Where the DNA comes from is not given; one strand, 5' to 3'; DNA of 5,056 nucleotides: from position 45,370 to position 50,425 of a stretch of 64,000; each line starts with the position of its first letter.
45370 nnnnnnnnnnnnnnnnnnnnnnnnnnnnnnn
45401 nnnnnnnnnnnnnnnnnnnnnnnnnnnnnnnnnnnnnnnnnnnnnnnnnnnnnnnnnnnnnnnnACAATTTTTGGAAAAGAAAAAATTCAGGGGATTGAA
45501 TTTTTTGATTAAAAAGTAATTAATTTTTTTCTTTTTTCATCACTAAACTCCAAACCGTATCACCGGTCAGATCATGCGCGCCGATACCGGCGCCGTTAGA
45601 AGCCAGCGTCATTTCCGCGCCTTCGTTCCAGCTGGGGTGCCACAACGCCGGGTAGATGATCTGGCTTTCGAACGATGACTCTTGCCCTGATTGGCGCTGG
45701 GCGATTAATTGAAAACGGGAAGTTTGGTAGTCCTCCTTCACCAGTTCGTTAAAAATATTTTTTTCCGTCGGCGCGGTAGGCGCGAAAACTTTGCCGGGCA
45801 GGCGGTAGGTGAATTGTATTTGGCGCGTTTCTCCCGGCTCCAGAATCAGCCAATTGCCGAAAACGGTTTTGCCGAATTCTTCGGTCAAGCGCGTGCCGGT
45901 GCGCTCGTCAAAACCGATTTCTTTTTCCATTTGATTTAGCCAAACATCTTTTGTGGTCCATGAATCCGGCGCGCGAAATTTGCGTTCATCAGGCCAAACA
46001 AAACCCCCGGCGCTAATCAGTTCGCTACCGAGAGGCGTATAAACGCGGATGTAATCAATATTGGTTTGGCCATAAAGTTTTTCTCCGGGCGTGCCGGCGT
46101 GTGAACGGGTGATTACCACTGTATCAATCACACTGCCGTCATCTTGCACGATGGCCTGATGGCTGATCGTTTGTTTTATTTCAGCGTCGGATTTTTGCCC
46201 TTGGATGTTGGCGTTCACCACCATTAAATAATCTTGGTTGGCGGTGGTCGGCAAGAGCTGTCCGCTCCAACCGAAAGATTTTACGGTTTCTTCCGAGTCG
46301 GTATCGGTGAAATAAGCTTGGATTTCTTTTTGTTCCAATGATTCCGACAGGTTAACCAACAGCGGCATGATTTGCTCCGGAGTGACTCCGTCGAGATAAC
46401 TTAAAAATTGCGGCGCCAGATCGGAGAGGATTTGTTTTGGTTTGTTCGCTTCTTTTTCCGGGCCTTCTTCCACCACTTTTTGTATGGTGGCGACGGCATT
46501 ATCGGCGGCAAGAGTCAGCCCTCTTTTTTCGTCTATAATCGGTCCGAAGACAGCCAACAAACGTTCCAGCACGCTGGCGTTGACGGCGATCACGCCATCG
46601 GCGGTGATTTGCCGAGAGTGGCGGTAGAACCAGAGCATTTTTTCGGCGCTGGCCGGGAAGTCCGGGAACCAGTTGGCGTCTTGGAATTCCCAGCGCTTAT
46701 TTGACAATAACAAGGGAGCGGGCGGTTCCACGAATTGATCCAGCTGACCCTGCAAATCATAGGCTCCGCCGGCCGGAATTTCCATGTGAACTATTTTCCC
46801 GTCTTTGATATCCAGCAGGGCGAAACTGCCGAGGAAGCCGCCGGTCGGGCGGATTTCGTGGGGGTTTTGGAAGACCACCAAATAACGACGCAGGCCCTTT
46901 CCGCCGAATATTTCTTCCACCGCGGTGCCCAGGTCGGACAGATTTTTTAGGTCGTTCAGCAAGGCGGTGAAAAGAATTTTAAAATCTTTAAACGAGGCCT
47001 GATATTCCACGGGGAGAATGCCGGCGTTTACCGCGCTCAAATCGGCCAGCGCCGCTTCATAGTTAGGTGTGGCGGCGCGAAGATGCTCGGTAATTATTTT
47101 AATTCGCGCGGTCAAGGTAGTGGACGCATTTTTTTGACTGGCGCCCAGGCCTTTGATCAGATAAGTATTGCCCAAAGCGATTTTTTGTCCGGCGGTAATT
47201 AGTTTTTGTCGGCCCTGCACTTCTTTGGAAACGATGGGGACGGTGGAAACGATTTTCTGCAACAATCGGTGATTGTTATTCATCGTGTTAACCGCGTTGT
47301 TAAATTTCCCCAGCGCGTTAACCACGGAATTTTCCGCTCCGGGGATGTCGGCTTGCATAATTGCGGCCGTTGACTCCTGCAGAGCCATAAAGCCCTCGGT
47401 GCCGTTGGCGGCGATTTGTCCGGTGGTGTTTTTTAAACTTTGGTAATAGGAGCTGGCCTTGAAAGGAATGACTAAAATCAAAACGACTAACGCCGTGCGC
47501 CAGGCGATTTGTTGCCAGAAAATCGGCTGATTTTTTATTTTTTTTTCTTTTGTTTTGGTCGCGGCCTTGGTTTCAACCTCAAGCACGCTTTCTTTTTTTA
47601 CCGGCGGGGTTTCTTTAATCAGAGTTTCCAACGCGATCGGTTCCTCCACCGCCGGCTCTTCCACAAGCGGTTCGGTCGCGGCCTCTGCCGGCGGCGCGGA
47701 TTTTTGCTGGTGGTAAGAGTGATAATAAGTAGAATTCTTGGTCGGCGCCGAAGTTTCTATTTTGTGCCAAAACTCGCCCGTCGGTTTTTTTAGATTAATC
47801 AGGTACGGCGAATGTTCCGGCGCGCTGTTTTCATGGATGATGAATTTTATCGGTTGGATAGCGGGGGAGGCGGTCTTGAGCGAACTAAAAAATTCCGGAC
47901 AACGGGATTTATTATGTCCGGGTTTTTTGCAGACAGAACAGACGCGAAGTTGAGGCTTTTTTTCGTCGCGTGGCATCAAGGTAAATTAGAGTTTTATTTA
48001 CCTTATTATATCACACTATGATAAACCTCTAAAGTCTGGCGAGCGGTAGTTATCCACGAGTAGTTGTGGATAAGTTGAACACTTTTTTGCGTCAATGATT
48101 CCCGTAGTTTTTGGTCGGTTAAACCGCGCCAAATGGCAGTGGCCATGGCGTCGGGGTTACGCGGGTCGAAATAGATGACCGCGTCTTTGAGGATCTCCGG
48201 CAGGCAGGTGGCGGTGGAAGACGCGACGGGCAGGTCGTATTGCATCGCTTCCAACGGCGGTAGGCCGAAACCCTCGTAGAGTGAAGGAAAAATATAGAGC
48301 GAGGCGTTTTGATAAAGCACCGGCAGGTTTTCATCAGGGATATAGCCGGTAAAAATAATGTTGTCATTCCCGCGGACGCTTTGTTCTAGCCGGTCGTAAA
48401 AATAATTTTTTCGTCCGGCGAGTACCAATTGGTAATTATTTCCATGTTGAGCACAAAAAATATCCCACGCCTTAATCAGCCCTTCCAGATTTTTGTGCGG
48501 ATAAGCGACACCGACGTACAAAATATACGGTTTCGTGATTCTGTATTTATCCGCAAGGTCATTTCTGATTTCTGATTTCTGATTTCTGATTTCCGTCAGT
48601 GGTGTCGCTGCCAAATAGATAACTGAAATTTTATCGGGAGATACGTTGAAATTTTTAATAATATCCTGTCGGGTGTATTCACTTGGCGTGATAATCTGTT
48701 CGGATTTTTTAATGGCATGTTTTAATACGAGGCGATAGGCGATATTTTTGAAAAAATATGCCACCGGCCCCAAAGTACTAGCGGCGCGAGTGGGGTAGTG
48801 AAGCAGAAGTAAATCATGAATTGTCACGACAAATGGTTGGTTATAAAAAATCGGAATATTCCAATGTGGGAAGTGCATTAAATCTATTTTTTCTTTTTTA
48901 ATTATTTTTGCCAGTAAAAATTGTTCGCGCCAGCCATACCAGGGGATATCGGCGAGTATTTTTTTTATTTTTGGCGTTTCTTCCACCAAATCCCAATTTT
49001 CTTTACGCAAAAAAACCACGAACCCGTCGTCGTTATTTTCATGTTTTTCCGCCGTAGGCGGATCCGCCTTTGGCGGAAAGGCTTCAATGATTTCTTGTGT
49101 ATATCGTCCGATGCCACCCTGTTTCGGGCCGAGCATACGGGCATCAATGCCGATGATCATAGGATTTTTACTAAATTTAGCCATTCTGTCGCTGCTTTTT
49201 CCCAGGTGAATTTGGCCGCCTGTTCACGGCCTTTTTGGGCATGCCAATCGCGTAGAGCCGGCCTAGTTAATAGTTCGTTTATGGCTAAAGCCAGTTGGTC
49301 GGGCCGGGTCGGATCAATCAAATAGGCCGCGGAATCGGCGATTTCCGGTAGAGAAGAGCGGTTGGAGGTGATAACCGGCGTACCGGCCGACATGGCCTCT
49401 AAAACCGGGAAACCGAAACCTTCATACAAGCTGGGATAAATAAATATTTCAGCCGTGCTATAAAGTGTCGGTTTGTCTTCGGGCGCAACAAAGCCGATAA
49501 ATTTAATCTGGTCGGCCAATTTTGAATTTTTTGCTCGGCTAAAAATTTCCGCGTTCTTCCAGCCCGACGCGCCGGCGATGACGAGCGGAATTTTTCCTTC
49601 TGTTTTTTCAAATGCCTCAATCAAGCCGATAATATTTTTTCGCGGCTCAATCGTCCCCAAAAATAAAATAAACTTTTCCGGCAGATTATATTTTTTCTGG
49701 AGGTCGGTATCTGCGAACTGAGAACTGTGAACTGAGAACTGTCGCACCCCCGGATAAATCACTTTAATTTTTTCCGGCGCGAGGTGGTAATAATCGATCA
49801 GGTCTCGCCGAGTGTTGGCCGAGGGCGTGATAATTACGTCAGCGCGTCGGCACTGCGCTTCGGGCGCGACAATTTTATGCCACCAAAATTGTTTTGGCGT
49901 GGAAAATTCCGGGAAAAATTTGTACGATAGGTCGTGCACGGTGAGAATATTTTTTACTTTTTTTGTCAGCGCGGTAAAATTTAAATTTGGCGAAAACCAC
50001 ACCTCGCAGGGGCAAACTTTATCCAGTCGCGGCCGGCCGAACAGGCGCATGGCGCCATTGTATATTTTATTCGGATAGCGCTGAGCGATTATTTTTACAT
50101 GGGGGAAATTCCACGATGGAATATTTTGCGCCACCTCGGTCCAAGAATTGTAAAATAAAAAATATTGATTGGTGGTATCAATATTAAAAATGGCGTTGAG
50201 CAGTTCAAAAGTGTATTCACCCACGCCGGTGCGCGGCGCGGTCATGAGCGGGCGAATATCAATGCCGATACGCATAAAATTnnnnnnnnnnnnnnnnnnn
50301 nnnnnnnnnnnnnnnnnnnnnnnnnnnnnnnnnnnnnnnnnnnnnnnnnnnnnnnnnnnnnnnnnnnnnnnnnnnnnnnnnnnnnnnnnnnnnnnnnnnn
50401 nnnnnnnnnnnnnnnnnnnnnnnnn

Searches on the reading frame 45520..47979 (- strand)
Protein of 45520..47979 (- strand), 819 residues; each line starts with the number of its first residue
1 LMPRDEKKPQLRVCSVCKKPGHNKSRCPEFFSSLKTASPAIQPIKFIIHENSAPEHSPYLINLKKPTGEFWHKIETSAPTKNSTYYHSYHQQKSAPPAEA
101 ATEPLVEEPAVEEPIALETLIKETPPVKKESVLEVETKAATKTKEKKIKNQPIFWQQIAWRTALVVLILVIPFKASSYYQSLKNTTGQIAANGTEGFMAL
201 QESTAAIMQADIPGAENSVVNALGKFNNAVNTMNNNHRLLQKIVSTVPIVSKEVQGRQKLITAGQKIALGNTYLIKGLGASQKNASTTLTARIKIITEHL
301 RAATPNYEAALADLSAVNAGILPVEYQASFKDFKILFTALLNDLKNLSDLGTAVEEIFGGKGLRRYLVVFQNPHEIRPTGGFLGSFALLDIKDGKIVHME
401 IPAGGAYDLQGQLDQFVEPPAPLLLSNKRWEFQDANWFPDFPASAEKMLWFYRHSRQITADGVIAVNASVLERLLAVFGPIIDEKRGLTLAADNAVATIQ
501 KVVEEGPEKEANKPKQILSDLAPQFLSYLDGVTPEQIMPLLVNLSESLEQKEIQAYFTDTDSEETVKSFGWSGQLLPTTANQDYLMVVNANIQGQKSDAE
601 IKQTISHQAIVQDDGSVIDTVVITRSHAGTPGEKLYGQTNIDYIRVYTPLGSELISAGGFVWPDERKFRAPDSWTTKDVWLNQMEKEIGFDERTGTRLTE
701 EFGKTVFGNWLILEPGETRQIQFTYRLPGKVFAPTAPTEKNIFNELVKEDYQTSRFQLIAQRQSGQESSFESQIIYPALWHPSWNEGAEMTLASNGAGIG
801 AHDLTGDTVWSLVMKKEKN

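Call 80: search_protein_families(library=pfam, proteins=[window:45520-47979:-], max_evalue=0.001)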
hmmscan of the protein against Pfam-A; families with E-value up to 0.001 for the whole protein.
window:45520-47979:- (819 aa): 1 family
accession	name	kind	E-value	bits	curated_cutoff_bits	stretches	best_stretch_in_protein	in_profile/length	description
PF13196.11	DUF4012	-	1.6e-27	97.2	28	1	362-501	2-141/144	Protein of unknown function (DUF4012)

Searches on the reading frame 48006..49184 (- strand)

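Call 80: search_protein_families(library=pfam, proteins=[window:48006-49184:-], max_evalue=0.001)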
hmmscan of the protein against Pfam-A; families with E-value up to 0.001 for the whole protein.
window:48006-49184:- (392 aa): 5 families
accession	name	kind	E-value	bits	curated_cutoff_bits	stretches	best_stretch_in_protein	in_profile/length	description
PF00534.26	Glycos_transf_1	-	1.2e-35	123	26.4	1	217-367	14-168/172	Glycosyl transferases group 1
PF13692.12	Glyco_trans_1_4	-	1.8e-26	93.6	27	1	219-357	2-142/142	Glycosyl transferases group 1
PF13439.12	Glyco_transf_4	-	5.3e-16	59.5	28.5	1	57-190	37-163/170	Glycosyltransferase Family 4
PF20706.3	GT4-conflict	-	6.2e-07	29.2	26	1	218-339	197-324/385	Family 4 Glycosyltransferase in conflict systems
PF13579.12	Glyco_trans_4_4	-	4.3e-06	27.6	29.7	1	81-190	53-156/158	Glycosyl transferase 4-like domain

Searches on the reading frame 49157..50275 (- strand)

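Call 80: search_protein_families(library=pfam, proteins=[window:49157-50275:-], max_evalue=0.001)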
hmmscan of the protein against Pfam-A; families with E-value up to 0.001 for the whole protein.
window:49157-50275:- (372 aa): 5 families
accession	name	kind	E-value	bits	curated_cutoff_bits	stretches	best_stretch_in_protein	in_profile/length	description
PF00534.26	Glycos_transf_1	-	6.4e-39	133.7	26.4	1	196-351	9-171/172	Glycosyl transferases group 1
PF13692.12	Glyco_trans_1_4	-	6.2e-29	101.5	27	1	201-337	2-141/142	Glycosyl transferases group 1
PF13439.12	Glyco_transf_4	-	1e-12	48.9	28.5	1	98-177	86-166/170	Glycosyltransferase Family 4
PF13524.12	Glyco_trans_1_2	-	1.3e-11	45.1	25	1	218-366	5-143/144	Glycosyl transferase-like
PF20706.3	GT4-conflict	-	5.9e-10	39.1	26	1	225-363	229-383/385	Family 4 Glycosyltransferase in conflict systems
